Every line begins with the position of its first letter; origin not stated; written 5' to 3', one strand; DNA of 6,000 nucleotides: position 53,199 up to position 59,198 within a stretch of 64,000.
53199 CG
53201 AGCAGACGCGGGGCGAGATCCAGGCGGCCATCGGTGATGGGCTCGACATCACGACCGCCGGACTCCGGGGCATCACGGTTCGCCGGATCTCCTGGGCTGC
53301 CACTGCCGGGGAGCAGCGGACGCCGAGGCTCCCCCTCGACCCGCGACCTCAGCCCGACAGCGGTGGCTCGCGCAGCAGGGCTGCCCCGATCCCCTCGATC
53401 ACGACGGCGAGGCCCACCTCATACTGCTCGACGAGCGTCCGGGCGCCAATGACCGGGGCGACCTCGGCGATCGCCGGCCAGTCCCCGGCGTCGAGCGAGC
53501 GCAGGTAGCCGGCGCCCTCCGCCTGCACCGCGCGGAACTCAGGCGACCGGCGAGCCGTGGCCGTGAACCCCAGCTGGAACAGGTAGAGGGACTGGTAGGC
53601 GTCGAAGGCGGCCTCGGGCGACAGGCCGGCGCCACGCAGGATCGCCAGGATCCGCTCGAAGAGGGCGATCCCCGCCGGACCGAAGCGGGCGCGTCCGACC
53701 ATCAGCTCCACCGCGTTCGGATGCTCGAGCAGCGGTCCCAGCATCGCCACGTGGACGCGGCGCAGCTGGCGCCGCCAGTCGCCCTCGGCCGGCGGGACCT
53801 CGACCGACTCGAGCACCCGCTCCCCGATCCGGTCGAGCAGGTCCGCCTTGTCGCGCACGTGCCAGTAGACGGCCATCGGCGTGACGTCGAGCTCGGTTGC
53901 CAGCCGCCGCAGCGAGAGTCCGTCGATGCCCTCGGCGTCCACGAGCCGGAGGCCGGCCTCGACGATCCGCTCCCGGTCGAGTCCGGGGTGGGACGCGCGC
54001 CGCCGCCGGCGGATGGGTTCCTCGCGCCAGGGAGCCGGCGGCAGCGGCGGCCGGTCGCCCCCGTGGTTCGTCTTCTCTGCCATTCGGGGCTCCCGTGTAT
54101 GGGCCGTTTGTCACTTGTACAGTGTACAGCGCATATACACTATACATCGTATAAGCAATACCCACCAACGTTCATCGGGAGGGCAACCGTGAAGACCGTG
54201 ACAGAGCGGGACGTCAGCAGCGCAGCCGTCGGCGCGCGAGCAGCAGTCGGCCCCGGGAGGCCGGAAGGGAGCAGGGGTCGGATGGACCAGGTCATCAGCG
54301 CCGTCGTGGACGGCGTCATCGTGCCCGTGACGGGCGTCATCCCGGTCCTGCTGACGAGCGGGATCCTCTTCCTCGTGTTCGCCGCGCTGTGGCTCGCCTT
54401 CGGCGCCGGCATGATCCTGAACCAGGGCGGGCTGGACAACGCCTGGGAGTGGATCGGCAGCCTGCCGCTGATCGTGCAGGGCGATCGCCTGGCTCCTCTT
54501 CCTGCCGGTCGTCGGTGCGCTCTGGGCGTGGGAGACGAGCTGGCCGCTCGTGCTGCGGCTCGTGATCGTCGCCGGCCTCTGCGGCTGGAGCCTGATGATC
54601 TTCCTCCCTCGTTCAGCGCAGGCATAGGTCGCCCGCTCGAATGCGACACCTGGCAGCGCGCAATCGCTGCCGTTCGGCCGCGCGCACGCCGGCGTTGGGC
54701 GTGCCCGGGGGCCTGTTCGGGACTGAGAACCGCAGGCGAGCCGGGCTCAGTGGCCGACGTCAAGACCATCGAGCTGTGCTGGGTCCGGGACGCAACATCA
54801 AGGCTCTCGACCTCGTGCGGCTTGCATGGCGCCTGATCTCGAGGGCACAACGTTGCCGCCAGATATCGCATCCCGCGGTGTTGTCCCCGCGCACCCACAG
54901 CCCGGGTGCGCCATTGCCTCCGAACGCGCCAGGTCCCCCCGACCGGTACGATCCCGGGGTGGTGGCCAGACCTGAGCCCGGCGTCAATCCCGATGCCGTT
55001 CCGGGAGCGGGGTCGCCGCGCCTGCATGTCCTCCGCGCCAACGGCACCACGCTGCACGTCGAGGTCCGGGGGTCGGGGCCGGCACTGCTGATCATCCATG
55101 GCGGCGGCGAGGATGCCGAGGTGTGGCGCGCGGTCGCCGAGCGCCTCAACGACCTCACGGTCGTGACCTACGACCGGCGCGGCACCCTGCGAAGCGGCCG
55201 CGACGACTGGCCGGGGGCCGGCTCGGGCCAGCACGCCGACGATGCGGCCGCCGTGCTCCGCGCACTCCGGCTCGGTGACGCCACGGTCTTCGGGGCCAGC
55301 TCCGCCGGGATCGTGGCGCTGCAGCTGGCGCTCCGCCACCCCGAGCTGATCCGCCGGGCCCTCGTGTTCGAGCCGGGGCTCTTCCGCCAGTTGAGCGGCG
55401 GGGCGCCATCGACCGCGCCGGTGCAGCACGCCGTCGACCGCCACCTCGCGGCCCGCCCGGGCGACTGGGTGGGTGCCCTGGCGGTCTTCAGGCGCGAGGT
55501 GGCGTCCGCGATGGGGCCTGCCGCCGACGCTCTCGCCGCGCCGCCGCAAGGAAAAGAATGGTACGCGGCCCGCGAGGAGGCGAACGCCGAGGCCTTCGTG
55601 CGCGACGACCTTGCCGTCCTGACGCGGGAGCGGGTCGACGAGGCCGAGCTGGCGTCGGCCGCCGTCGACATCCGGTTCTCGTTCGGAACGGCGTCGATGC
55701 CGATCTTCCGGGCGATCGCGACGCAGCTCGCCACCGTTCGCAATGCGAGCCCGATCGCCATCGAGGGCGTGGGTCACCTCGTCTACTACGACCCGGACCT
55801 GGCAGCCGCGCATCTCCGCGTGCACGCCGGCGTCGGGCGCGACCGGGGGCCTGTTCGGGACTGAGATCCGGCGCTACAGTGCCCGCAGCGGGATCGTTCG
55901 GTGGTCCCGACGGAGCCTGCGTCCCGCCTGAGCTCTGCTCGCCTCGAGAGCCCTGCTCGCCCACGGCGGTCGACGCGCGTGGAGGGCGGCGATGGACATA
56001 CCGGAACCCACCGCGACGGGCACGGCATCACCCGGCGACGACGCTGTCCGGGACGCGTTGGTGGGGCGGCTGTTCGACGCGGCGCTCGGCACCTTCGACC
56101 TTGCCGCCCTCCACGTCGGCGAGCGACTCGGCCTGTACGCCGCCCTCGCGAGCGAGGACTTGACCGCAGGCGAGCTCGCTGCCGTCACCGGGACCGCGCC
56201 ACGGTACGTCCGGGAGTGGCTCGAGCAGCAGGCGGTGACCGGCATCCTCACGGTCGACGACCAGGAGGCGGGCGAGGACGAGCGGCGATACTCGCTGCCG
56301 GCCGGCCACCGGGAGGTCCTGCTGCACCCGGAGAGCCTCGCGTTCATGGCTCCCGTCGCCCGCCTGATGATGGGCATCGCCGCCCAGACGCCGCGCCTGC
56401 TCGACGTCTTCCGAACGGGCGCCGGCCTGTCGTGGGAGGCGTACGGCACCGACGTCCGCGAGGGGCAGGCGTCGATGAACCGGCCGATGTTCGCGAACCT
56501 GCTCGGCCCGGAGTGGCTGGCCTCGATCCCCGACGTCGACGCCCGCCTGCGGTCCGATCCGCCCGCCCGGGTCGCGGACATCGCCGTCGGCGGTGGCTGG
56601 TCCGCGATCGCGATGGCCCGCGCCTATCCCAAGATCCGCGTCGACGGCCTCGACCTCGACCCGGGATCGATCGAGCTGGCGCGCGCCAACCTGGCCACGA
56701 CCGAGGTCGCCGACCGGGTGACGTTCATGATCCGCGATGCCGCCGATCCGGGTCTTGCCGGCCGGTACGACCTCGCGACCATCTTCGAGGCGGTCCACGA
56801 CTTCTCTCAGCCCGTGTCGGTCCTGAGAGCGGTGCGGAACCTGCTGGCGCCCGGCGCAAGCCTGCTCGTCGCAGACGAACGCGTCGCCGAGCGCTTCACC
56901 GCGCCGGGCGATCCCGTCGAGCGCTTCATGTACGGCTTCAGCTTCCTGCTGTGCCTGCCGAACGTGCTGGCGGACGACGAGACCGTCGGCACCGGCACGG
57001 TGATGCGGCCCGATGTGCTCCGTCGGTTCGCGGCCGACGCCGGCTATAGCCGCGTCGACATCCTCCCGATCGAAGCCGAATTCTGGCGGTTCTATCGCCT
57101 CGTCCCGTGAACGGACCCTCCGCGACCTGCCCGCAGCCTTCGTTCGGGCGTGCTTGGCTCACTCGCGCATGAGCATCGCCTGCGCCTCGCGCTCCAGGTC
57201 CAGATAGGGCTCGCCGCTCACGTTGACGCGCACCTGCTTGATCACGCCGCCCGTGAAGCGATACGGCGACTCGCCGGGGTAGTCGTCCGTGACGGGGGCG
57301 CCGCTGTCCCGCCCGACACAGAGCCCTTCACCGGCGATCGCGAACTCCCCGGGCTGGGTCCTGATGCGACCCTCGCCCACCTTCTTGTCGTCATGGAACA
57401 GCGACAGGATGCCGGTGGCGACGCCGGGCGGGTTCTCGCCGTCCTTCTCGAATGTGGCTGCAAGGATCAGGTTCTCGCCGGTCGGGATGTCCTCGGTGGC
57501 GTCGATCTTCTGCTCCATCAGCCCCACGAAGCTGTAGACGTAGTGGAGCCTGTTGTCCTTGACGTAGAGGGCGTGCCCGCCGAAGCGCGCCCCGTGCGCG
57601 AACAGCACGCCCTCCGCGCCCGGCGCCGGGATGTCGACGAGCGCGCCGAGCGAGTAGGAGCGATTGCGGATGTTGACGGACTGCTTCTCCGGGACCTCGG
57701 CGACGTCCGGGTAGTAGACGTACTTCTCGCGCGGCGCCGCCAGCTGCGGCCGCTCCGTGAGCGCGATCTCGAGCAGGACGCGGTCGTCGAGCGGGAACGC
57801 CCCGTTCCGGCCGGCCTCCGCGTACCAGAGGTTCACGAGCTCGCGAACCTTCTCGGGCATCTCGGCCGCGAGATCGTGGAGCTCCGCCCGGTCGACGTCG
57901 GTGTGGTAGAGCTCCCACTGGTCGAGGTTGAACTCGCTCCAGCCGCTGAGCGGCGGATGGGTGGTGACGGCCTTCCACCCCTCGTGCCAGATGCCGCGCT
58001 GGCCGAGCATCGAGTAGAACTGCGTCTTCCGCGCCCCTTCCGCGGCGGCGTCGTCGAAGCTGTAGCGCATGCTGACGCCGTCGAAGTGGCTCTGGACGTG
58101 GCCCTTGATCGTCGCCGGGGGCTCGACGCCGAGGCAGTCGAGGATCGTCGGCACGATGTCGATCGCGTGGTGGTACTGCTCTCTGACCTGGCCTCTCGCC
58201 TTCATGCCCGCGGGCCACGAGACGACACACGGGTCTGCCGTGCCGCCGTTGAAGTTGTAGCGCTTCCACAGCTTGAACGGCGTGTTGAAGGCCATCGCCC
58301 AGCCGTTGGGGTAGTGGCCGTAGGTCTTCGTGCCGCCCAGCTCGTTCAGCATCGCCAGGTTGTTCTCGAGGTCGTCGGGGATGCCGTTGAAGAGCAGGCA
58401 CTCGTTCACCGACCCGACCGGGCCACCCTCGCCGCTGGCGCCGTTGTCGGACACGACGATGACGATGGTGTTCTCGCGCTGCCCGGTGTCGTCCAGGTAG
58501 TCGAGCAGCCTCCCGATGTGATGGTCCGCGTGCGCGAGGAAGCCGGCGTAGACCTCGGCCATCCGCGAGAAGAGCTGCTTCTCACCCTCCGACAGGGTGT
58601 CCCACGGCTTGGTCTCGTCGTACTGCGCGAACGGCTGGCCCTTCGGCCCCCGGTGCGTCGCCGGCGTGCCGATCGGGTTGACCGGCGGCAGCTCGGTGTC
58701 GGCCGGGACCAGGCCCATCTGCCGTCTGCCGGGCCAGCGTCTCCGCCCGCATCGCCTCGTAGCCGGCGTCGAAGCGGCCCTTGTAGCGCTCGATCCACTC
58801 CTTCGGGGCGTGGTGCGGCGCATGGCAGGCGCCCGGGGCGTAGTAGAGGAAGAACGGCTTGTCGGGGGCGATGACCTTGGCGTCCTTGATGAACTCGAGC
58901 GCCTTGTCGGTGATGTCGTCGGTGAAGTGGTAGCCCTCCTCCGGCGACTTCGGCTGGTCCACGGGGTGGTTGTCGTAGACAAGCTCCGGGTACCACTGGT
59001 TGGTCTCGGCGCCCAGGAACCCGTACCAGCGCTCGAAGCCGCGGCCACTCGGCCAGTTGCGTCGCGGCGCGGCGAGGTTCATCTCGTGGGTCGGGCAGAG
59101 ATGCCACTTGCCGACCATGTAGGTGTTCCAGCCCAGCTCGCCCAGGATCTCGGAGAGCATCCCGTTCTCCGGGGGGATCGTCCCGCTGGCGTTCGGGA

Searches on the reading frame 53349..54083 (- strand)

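Call 61: search_protein_families(library=pfam, proteins=[window:53349-54083:-], max_evalue=0.001)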
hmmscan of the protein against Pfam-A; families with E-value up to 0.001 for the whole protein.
window:53349-54083:- (244 aa): 2 families
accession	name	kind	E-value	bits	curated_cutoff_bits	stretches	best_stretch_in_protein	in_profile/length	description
PF02909.22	TetR_C_1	-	2e-18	67.1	21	1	99-234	5-144/146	Tetracyclin repressor-like, C-terminal domain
PF00440.29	TetR_N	-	4.6e-08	33.2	24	1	40-85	1-46/47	Bacterial regulatory proteins, tetR family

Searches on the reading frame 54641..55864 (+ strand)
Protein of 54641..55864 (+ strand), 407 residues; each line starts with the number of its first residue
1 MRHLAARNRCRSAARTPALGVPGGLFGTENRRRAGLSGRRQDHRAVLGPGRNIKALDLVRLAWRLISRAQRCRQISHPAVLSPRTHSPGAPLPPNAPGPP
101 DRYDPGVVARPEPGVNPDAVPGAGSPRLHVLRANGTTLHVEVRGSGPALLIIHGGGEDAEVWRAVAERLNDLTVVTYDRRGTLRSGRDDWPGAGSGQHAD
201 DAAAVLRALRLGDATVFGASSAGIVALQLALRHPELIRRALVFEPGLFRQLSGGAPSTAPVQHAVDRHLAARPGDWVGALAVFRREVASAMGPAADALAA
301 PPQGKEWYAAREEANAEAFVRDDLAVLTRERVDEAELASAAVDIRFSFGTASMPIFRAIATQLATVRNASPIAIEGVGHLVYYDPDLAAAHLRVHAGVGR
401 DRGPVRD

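Call 61: search_protein_families(library=pfam, proteins=[window:54641-55864:+], max_evalue=0.001)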
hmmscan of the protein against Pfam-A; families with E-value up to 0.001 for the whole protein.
window:54641-55864:+ (407 aa): 2 families
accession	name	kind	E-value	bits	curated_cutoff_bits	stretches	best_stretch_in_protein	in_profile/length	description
PF00561.26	Abhydrolase_1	-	4.8e-14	53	25.8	1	147-240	1-97/245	alpha/beta hydrolase fold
PF12146.15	Hydrolase_4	-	7.5e-07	29.1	27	1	148-248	6-112/239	Serine aminopeptidase, S33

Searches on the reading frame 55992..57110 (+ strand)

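Call 61: search_protein_families(library=pfam, proteins=[window:55992-57110:+], max_evalue=0.001)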
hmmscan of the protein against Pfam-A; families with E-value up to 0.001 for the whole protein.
window:55992-57110:+ (372 aa): 9 families
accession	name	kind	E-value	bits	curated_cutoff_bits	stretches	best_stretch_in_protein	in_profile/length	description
PF13649.12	Methyltransf_25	-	1.9e-12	48.2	27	1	194-288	1-96/97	Methyltransferase domain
PF13847.12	Methyltransf_31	-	1.2e-11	45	27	1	192-302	5-118/145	Methyltransferase domain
PF08242.18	Methyltransf_12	-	2.6e-11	44.5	30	1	196-290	2-97/98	Methyltransferase domain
PF08241.18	Methyltransf_11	-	1.3e-09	39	21.2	1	196-292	2-94/95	Methyltransferase domain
PF21320.3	HTH_65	-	1e-07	32.5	24.1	1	40-110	7-73/75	Rv2258c-like winged HTH domain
PF13489.12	Methyltransf_23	-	3.1e-07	30.7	27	1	187-295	19-118/164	Methyltransferase domain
PF05175.20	MTS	-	2.6e-06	27.6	23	1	191-261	32-101/170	Methyltransferase small domain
PF00891.24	Methyltransf_2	-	5.4e-05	23.1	22.3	1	194-300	66-171/210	O-methyltransferase domain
PF01209.24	Ubie_methyltran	-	0.00037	20.3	20.1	1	189-329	46-184/233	ubiE/COQ5 methyltransferase family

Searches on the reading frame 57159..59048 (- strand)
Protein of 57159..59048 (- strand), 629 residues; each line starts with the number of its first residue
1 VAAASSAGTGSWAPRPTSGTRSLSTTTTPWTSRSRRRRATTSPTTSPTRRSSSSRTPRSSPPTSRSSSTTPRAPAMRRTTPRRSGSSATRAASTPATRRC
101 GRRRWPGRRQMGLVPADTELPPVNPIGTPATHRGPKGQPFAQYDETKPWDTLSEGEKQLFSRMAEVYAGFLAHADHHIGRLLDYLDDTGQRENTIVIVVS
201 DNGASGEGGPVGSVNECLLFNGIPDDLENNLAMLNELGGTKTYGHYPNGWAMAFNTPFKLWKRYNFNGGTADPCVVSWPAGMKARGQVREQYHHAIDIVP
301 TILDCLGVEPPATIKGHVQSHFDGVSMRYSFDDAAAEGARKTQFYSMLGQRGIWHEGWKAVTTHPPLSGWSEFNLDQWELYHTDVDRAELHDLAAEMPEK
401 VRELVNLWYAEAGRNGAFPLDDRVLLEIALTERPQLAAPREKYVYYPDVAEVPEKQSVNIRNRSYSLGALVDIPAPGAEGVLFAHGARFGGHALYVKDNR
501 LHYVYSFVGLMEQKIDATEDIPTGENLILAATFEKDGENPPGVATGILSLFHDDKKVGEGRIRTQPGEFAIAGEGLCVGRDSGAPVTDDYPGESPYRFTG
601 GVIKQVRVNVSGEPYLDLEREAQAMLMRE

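Call 61: search_protein_families(library=pfam, proteins=[window:57159-59048:-], max_evalue=0.001)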
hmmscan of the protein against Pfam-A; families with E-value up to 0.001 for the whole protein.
window:57159-59048:- (629 aa): 3 families
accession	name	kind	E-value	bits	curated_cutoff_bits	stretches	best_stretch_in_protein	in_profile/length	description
PF00884.28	Sulfatase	-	3.6e-20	72.9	25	1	128-308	171-301/301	Sulfatase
PF16347.10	SGSH_C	-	3e-07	31.2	29.3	1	262-396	8-134/154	N-sulphoglucosamine sulphohydrolase, C-terminal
PF01663.27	Phosphodiest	-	6.3e-05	23.2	23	1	170-222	187-240/342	Type I phosphodiesterase / nucleotide pyrophosphatase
